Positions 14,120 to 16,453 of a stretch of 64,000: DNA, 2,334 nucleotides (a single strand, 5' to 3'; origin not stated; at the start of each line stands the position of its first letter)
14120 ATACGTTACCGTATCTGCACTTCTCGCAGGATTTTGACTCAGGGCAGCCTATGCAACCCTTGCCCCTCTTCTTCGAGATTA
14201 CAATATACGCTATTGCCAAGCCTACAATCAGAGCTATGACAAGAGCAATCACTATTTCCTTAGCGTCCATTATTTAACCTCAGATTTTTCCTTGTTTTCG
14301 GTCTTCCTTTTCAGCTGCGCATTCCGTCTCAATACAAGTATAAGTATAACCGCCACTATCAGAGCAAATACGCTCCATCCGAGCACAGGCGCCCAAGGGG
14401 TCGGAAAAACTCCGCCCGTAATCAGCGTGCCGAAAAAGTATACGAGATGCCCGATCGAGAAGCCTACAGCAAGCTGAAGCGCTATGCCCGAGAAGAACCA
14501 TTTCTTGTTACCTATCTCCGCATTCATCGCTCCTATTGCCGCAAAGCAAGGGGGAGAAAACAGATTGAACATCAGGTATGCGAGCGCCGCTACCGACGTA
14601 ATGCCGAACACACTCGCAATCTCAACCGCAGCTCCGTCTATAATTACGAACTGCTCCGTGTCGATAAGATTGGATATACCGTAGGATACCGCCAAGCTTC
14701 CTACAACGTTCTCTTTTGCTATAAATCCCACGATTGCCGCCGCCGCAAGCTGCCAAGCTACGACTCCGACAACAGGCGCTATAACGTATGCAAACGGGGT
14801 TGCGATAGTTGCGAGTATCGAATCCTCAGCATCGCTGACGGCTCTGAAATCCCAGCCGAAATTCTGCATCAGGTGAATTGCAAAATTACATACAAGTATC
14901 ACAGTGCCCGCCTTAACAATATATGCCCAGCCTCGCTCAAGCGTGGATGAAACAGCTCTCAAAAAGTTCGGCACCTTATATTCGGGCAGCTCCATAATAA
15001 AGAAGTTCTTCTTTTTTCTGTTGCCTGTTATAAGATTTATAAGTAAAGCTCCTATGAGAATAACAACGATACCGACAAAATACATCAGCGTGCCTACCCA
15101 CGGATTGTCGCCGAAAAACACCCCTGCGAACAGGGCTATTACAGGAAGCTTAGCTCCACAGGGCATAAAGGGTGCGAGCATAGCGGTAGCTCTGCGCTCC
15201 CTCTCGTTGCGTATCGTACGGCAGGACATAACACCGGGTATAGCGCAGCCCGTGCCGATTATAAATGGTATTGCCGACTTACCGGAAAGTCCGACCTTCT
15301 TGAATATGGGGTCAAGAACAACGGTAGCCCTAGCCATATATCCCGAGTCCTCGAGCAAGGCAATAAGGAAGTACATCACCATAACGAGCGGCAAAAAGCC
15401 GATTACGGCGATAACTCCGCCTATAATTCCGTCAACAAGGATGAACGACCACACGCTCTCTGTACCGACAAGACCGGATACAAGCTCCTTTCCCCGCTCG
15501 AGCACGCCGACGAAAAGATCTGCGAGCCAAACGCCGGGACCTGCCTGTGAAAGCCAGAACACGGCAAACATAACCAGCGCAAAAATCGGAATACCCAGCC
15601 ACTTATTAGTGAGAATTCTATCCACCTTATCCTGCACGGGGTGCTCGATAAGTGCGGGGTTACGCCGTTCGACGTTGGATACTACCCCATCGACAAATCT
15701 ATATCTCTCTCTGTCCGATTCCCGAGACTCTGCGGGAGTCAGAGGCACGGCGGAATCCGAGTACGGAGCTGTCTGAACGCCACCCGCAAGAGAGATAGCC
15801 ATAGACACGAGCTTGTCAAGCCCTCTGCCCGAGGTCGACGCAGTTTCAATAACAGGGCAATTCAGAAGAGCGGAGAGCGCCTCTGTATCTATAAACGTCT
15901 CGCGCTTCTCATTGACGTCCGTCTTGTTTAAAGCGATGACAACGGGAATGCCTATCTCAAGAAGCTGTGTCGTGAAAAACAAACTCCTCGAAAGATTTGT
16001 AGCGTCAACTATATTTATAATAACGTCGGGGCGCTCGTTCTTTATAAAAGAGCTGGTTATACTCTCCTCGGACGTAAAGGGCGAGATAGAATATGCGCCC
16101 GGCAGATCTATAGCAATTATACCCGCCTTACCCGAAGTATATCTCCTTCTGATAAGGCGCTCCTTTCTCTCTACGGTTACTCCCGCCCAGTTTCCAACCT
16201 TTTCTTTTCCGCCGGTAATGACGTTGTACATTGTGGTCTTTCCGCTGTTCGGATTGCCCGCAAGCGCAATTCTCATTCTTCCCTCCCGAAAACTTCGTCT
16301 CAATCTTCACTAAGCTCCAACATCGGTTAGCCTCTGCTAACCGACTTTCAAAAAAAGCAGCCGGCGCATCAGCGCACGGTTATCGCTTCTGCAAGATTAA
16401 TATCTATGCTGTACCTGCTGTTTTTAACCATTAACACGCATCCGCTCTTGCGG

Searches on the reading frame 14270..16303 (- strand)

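Call 81: search_protein_families(library=pfam, proteins=[window:14270-16303:-], max_evalue=0.00001)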
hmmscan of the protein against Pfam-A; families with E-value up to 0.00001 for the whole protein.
window:14270-16303:- (677 aa): 4 families
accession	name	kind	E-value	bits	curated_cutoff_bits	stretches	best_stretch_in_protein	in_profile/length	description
PF02421.24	FeoB_N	-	4.1e-54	182.8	27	1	11-167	2-154/156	Ferrous iron transport protein B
PF07670.19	Gate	-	1.7e-30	106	29.6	2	301-395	2-103/104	Nucleoside recognition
PF01926.29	MMR_HSR1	-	1.3e-16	61.1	21.9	1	11-127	1-113/113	50S ribosome-binding GTPase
PF07664.17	FeoB_C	-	3.6e-12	46.2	26.6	1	406-457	3-54/54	Ferrous iron transport protein B C terminus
